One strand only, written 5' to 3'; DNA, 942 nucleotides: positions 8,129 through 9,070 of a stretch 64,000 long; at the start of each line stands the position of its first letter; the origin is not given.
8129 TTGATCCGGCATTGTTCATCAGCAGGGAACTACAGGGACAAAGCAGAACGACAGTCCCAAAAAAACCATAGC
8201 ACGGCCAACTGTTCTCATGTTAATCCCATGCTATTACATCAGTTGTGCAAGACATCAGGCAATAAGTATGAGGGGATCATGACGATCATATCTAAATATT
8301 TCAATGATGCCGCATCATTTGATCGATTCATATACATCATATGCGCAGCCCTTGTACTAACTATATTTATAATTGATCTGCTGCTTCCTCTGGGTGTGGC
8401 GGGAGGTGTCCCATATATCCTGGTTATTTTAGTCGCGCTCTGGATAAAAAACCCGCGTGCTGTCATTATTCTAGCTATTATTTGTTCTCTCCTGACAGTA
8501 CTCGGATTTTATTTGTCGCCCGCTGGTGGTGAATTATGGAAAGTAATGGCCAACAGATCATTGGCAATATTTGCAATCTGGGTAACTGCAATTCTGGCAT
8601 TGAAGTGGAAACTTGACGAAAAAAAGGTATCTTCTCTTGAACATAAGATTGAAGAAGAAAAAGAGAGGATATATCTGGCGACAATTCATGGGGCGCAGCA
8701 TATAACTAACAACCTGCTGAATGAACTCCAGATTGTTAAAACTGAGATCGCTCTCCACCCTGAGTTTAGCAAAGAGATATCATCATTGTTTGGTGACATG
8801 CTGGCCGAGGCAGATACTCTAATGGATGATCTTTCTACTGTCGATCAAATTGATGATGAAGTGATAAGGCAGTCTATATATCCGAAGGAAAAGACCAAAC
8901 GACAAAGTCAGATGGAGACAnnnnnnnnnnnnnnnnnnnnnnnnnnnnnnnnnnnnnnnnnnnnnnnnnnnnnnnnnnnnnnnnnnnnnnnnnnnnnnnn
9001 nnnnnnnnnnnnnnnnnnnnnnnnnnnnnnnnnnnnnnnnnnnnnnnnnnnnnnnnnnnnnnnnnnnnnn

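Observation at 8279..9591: AT-rich two-gene cassette: ATPase-less KdpD-like sensor translationally coupled to a PP-loop ATP pyrophosphatase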

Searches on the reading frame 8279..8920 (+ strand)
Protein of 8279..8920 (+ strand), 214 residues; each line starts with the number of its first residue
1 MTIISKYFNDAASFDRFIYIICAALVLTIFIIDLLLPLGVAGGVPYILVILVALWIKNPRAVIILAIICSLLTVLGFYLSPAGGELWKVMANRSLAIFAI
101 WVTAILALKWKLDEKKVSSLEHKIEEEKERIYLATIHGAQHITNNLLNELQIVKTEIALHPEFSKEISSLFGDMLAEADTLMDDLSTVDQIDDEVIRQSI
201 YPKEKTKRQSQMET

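Call 4: search_protein_families(library=pfam, proteins=[window:8279-8920:+], max_evalue=1)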
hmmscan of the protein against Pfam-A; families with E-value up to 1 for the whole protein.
window:8279-8920:+ (214 aa): 3 families
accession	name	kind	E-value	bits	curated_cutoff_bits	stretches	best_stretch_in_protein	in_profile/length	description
PF18949.5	DUF5693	-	0.042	12.8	29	1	36-123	316-394/609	Family of unknown function (DUF5693)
PF10133.14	CooT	-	0.1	13.3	27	0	123-159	23-59/60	CO dehydrogenase accessory protein CooT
PF09843.14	DUF2070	-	0.48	9.1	30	1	18-110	81-173/561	Predicted membrane protein (DUF2070)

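Call 5: find_homologous_proteins(query=window:8279-8920:+, max_evalue=0.001)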
Query window:8279-8920:+ (214 aa): 203 proteins with E <= 0.001 among 644 candidates; the best 120 are listed.
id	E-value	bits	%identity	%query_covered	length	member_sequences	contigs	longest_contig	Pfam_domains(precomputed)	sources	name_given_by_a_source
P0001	2.6e-132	457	100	100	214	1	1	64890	-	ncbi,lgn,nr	ncbi:MAG: hypothetical protein BMS9Abin26_0482 [Gammaproteobacteria bacterium]|nr:MAG: hypothetical 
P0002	1.6e-87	310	73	93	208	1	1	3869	-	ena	-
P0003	6.0e-85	302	71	93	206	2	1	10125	-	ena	-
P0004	2.2e-83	297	69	94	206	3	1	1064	-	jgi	-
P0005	2.1e-82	294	69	91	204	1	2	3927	-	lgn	-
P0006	2.4e-82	294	71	87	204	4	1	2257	-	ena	-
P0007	1.1e-81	291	74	86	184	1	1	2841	-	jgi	-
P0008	4.7e-81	289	67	93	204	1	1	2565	-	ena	-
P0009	7.9e-81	289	63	95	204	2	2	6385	-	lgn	-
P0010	8.8e-80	285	66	95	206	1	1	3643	-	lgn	-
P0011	1.1e-79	285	61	95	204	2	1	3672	-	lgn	-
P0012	1.1e-79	285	67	93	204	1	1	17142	-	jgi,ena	-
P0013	6.3e-79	282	65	93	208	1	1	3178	-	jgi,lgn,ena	-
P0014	1.3e-78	281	63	95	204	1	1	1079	-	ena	-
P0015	3.3e-78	280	66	90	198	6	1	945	-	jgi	jgi:hypothetical protein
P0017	5.1e-78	279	68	87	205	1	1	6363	-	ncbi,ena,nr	ncbi:MAG: hypothetical protein KAU21_17585 [Gammaproteobacteria bacterium]|nr:hypothetical protein [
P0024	1.3e-74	268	62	95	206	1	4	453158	-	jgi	jgi:hypothetical protein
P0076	2.4e-60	222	51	94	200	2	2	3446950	-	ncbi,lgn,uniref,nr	ncbi:hypothetical protein BOW53_16455 [Solemya pervernicosa gill symbiont]|uniref:Histidine kinase n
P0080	1.0e-59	220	54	88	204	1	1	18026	-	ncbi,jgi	ncbi:MAG: hypothetical protein ACI9C4_000964 [Paraglaciecola sp.]|jgi:hypothetical protein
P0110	5.0e-51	191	48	89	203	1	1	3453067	-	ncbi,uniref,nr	ncbi:hypothetical protein [Halomonas sp. YLGW01]|uniref:hypothetical protein n=1 Tax=Halomonas sp. Y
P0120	3.6e-31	126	65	43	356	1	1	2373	PF02518.32,PF00512.32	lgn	-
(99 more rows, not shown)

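Call 6: search_protein_families(library=ncbifam, proteins=[window:8279-8920:+], max_evalue=1)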
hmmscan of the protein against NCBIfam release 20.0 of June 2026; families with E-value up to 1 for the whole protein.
window:8279-8920:+ (214 aa): 1 family
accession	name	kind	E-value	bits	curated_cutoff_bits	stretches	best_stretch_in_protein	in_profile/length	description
NF002767.0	PRK02833.1-5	equivalog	0.12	12.5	222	1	2-60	72-131/136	phosphate-starvation-inducible protein PsiE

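Call 7: find_encoding_contigs(protein=P0076, flank=5000, max_places=3)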
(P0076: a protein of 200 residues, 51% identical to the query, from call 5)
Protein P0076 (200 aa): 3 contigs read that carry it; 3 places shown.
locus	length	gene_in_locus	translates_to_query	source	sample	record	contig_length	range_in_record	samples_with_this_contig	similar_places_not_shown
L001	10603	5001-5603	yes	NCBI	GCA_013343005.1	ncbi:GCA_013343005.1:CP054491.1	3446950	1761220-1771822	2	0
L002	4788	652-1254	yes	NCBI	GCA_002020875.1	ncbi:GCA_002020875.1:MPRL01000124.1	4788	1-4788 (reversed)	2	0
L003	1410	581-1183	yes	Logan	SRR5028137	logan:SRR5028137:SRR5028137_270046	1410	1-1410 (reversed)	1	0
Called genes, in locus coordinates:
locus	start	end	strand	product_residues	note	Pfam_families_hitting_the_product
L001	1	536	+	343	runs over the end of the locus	PF01758:SBF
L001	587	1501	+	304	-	PF00581:Rhodanese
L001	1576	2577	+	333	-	PF00044:Gp_dh_N, PF02800:Gp_dh_C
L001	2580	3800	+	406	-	PF07690:MFS_1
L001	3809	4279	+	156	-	-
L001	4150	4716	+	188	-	PF00753:Lactamase_B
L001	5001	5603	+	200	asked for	-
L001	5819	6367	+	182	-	PF04982:TM_HPP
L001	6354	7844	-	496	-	PF00384:Molybdopterin, PF01568:Molydop_binding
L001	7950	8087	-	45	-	-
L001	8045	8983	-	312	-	PF04879:Molybdop_Fe4S4, PF00384:Molybdopterin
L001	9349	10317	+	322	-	PF00027:cNMP_binding, PF00990:GGDEF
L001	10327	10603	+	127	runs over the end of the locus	-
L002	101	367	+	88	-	-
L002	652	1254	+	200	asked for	-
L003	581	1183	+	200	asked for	-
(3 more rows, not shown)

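Call 8: find_encoding_contigs(protein=P0024, flank=5000, max_places=3)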
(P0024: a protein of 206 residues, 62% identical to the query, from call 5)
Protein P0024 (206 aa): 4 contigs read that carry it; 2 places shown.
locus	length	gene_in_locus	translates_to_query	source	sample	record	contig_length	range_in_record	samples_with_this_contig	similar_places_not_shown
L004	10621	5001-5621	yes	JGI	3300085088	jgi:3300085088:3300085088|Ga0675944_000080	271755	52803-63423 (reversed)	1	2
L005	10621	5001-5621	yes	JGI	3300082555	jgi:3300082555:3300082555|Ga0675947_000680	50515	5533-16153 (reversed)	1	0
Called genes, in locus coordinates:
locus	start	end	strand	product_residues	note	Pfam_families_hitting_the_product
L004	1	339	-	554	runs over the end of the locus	PF00005:ABC_tran, PF02463:SMC_N (faint), PF13304:AAA_21 (faint), PF12848:ABC_tran_Xtn, PF00005:ABC_tran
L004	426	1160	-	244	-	PF00392:GntR, PF07729:FCD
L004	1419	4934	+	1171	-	PF02310:B12-binding, PF03308:MeaB, PF02492:cobW, PF01642:MM_CoA_mutase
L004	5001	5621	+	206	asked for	-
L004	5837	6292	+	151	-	PF17783:WHD_CvfB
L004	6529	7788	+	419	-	PF00464:SHMT, PF00155:Aminotran_1_2 (weak), PF01041:DegT_DnrJ_EryC1 (faint)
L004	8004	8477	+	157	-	PF22811:Zn_ribbon_NrdR, PF03477:ATP-cone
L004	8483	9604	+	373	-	PF00383:dCMP_cyt_deam_1, PF14437:MafB19-deam, PF01872:RibD_C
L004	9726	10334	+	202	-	PF00677:Lum_binding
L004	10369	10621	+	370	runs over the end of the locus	PF00926:DHBP_synthase, PF00925:GTP_cyclohydro2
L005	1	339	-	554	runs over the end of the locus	PF00005:ABC_tran, PF02463:SMC_N (faint), PF13304:AAA_21 (faint), PF12848:ABC_tran_Xtn, PF00005:ABC_tran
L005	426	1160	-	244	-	PF00392:GntR, PF07729:FCD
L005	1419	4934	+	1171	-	PF02310:B12-binding, PF03308:MeaB, PF02492:cobW, PF01642:MM_CoA_mutase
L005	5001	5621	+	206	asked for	-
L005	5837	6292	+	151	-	PF17783:WHD_CvfB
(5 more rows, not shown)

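Call 9: find_encoding_contigs(protein=P0110, flank=5000, max_places=3)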
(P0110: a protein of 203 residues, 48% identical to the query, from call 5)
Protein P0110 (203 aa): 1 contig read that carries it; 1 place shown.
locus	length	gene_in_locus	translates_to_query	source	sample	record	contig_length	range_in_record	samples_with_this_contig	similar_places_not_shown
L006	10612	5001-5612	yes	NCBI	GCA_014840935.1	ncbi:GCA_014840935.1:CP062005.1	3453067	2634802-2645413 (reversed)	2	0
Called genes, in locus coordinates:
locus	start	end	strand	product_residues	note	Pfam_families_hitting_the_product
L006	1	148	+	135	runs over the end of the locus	PF09527:ATPase_gene1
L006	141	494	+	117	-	PF12966:AtpR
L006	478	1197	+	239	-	PF00119:ATP-synt_A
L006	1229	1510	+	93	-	PF00137:ATP-synt_C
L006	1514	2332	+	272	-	PF00430:ATP-synt_B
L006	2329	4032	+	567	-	PF02874:ATP-synt_ab_N, PF00006:ATP-synt_ab, PF00306:ATP-synt_ab_C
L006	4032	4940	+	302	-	PF00231:ATP-synt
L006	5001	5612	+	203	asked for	-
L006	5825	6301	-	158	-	PF00578:AhpC-TSA, PF08534:Redoxin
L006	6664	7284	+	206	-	PF00440:TetR_N, PF08362:TetR_C_3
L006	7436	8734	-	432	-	PF01180:DHO_dh, PF01207:Dus, PF00037:Fer4 (faint), PF12797:Fer4_2 (faint), PF12837:Fer4_6 (weak), PF14697:Fer4_21, PF12838:Fer4_7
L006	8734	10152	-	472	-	PF14691:Fer4_20, PF03486:HI0933_like (weak), PF07992:Pyr_redox_2, PF00070:Pyr_redox (weak), PF00890:FAD_binding_2 (weak), PF01266:DAO, PF13450:NAD_binding_8, PF00070:Pyr_redox, +4 more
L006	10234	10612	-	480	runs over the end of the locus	PF07969:Amidohydro_3 (weak), PF01979:Amidohydro_1, PF07969:Amidohydro_3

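Call 12: find_related_loci(query=A1, collection=genome_contigs, flank=4000)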
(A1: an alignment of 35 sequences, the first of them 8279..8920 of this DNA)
Query A1 (214 aa) in genome_contigs; peptide patterns used: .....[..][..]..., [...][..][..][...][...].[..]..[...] (x = any residue, [..] = any of these).
392 stretches matched a pattern; 296 encode a relative of the query (tblastn E <= 1e-3); the best 80 are kept; 79 distinct loci.
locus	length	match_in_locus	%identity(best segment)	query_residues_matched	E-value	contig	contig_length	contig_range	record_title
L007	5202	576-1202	64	3-211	1e-83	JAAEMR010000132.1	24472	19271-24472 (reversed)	MAG: Gammaproteobacteria bacterium isolate Bse_11 BseG_CONTIG1561513, whole genome shotgun sequence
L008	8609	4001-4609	63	1-203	6e-83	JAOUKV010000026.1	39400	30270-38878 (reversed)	MAG: Gammaproteobacteria bacterium isolate 8_1_Jan_SF_Bin56 8_1_Jan_SF_Bin56_scaffold_391_c1, whole genome shotgun seque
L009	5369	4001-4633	60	3-211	3e-81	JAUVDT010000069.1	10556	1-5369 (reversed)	MAG: Gammaproteobacteria bacterium isolate CSMAG_304 CSMAG_304_k141_2691329_length_10556_cov_10.9789, whole genome shotg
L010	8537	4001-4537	58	22-202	2e-66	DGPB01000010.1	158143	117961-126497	MAG TPA_asm: Cellvibrionales bacterium UBA4451 UBA4451_contig_1027, whole genome shotgun sequence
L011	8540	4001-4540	57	25-202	5e-63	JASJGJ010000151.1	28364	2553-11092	MAG: Porticoccus sp. isolate ChS5.bin.64 ChesSed_k141_1675015, whole genome shotgun sequence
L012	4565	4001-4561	53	3-186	4e-62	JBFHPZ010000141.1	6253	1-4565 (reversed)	MAG: Gammaproteobacteria bacterium isolate Mix_sand08.2021.06.G.6 k141_1537853_length_6253_cov_7.0000, whole genome shot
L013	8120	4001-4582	52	9-202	4e-59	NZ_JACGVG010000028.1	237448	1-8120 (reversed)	Colwellia sp. MB02u-6 NODE_898928_length_237448_cov_24.3, whole genome shotgun sequence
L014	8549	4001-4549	53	25-205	3e-50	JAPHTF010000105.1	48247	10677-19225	MAG: Gammaproteobacteria bacterium isolate N1M-Bin_14 c_000000009337, whole genome shotgun sequence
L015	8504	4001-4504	54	36-203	5e-48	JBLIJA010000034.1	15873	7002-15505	MAG: Porticoccus sp. isolate 3300054696_111 Ga0535666_0005834, whole genome shotgun sequence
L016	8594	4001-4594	39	6-194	2e-38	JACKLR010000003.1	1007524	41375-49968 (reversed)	MAG: Burkholderiales bacterium isolate HK-STAS-PROT-97 HK-STAS-PROT-97_3, whole genome shotgun sequence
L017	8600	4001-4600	40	3-190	4e-37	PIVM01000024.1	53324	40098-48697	MAG: Gammaproteobacteria bacterium isolate Glo_5 GloG15_CONTIG543, whole genome shotgun sequence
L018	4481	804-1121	56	6-111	3e-36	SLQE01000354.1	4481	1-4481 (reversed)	MAG: Bacteroidetes bacterium isolate CSSed165cm_521R1 CSSed16-5cm-103853, whole genome shotgun sequence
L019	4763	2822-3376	41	7-169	1e-34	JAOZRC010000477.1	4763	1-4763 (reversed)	MAG: Desulfobacterales bacterium isolate GMC6.concoct.177_sub GMC6_28314_length_4763_cov_11.607052, whole genome shotgun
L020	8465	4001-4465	46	18-168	3e-34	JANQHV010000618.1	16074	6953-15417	MAG: SAR324 cluster bacterium isolate PL24a_bin.25 k99_2904156, whole genome shotgun sequence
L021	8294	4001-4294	56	29-126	5e-34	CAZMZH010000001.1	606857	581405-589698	MAG TPA_asm: uncultured Nitrospinota bacterium isolate binchicken_co46_550 genome assembly, contig: NODE_4_length_606857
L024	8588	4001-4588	36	9-194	1e-33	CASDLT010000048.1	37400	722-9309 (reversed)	MAG: uncultured Nitrosomonas sp. isolate KLAP95 genome assembly, contig: KLAP95_754552, whole genome shotgun sequence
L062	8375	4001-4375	48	22-148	1e-29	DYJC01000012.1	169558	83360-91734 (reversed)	MAG TPA_asm: Desulfosudis oleivorans isolate FI88_44_71 Afr_mines_FI88_61_length_169558_cov_32_145455, whole genome shot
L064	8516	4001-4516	38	18-173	1e-29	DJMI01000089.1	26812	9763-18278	MAG TPA_asm: Nitrosomonas sp. UBA6494 UBA6494_contig_19662, whole genome shotgun sequence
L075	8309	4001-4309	50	24-126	3e-28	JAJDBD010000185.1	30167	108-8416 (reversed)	MAG: Nitrospinaceae bacterium isolate OFTM44 OFTM44_184, whole genome shotgun sequence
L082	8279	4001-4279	52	15-107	8e-28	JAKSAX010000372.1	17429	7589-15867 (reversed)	MAG: Desulfobacterales bacterium isolate MAG.124 k141_4652706, whole genome shotgun sequence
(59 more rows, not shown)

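Call 14: find_related_loci(query=window:8279-8920:+, collection=metagenome_contigs, flank=4000)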
Query window:8279-8920:+ (214 aa) in metagenome_contigs; peptide patterns used: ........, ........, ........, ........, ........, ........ (x = any residue, [..] = any of these).
168 stretches matched a pattern; 1 encode a relative of the query (tblastn E <= 1e-3); 1 distinct loci.
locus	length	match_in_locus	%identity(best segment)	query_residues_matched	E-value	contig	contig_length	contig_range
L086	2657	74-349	52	115-202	7e-26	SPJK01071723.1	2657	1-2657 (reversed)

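Call 15: find_encoding_contigs(protein=P0002, flank=4000, max_places=2)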
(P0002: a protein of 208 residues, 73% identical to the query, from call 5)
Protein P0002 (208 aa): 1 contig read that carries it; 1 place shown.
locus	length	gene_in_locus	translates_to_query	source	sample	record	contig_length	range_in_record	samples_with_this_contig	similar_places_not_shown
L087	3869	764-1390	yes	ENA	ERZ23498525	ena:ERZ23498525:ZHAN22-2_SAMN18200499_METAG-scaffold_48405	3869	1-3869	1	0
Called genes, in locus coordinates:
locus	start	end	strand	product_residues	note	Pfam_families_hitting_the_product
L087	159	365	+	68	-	PF06945:DUF1289 (weak)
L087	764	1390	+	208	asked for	-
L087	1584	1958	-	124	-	PF07238:PilZ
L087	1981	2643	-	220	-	PF16697:Yop-YscD_cpl, PF00498:FHA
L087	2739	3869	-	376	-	?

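Call 16: find_encoding_contigs(protein=P0003, flank=4000, max_places=2)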
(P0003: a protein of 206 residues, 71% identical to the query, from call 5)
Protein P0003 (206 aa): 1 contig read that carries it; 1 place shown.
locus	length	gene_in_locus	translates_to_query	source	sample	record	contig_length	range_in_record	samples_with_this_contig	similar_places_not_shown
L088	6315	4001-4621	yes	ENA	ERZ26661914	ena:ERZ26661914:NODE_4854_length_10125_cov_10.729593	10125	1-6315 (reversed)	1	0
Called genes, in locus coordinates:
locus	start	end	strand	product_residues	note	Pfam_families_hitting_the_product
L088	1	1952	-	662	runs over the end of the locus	PF00890:FAD_binding_2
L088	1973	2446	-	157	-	PF12838:Fer4_7, PF13187:Fer4_9 (weak), PF00037:Fer4 (weak), PF12139:APS-reductase_C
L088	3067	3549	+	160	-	PF06155:GBBH-like_N, PF02597:ThiS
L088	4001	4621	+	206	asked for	-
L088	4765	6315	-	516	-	?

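Call 17: find_encoding_contigs(protein=P0012, flank=4000, max_places=2)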
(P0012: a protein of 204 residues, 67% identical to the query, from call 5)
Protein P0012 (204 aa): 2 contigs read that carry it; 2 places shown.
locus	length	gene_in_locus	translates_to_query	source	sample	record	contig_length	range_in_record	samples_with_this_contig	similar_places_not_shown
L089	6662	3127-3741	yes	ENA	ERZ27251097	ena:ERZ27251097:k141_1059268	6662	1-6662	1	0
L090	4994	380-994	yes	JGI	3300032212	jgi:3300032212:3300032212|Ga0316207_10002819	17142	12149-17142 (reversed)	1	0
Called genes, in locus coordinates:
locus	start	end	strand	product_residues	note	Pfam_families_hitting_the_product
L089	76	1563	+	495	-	PF20695:UbiD_N, PF01977:UbiD, PF20696:UbiD_C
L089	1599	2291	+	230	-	PF05494:MlaC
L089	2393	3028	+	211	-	PF01656:CbiA, PF09140:MipZ (faint), PF10609:ParA (weak), PF13614:AAA_31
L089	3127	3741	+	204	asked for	-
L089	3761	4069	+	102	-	PF04324:Fer2_BFD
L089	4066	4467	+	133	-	-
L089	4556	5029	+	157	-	-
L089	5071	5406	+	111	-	-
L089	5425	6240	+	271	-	PF00106:adh_short, PF08659:KR, PF13561:adh_short_C2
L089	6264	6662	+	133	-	?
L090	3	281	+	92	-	?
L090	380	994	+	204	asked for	-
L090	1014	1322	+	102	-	PF04324:Fer2_BFD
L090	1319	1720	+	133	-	-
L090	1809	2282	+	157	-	-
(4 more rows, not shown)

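Call 18: find_encoding_contigs(protein=P0017, flank=4000, max_places=2)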
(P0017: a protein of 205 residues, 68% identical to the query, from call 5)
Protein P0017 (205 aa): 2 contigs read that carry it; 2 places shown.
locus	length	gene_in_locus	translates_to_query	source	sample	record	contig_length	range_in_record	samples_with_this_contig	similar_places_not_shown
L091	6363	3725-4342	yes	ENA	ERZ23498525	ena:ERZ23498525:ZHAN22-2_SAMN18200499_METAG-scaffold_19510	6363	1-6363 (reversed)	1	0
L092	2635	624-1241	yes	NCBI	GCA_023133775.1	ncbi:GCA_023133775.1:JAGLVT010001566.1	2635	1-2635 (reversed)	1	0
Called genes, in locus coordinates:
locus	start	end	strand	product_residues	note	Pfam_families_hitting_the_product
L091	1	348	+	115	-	?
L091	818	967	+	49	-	-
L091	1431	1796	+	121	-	PF07238:PilZ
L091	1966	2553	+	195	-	-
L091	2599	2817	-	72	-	-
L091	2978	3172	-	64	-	-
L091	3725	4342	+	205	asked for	-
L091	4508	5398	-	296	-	PF00581:Rhodanese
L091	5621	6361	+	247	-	?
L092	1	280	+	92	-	?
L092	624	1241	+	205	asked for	-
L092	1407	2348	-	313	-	PF00581:Rhodanese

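Call 87: list_cluster_members(proteins=[P0076, P0110, P0080, P0245, P0253, P0269, P0294, P0258, P0263, P0121])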
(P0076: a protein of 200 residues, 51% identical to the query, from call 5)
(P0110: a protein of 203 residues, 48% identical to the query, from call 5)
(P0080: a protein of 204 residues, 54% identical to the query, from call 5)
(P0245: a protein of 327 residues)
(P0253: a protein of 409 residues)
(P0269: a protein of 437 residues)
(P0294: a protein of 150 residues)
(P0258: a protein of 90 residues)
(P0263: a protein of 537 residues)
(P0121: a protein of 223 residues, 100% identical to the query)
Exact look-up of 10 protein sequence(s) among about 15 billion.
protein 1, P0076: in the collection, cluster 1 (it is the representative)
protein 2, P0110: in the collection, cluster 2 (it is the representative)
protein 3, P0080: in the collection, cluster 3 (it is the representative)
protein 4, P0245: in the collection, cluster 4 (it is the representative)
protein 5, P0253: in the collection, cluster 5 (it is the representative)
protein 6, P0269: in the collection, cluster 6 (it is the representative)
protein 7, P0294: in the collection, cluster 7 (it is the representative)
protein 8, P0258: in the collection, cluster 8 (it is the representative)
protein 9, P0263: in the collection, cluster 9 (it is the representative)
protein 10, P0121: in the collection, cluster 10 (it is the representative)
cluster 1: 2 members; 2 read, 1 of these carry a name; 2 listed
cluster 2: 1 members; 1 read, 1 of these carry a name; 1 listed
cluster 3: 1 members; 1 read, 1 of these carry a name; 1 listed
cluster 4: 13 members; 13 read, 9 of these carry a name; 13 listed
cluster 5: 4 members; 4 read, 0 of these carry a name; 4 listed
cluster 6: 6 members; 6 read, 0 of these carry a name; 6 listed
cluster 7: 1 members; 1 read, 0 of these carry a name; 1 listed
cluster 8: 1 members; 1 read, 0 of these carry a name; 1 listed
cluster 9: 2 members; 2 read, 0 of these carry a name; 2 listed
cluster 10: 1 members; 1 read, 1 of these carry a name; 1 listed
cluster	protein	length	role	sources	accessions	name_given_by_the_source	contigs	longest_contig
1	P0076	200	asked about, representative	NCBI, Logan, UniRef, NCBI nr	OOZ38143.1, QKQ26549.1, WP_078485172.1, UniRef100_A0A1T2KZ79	hypothetical protein BOW53_16455 [Solemya pervernicosa gill symbiont] | Histidine kinase n=2 Tax=Gammaproteobacteria incertae sedis TaxID=118884 ... | hypothetical protein [Candidatus Reidiella endopervernicosa]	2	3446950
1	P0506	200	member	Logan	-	-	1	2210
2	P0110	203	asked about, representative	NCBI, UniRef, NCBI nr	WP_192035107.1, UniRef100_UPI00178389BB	hypothetical protein [Halomonas sp. YLGW01] | hypothetical protein n=1 Tax=Halomonas sp. YLGW01 TaxID=2773308 RepID=UPI00178389BB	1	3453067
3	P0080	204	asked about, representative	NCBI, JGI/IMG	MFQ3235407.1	MAG: hypothetical protein ACI9C4_000964 [Paraglaciecola sp.] | hypothetical protein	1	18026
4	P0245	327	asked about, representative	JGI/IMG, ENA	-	CHASE3 domain sensor protein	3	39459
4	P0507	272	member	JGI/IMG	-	methyl-accepting chemotaxis protein WspA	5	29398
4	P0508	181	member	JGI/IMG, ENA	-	CHASE3 domain sensor protein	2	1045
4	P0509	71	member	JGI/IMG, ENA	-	hypothetical protein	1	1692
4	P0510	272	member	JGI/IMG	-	CHASE3 domain sensor protein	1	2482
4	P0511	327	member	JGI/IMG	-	CHASE3 domain sensor protein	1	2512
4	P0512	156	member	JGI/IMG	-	hypothetical protein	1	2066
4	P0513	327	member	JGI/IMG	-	CHASE3 domain sensor protein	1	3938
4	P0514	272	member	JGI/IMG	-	CHASE3 domain sensor protein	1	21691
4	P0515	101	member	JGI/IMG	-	-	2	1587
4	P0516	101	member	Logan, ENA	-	-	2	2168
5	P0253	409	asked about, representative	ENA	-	-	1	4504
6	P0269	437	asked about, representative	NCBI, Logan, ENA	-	-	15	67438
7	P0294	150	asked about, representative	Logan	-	-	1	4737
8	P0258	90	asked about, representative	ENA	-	-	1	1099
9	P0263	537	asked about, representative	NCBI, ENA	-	-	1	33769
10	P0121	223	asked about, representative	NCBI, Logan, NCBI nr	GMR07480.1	MAG: ATPase [Gammaproteobacteria bacterium]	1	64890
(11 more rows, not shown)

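Call 100: search_dna_similar(query=window:8279-8920:+, collection=plasmids, mode=protein, max_rows=10)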
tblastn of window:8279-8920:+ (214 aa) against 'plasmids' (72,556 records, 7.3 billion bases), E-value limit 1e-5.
No match.
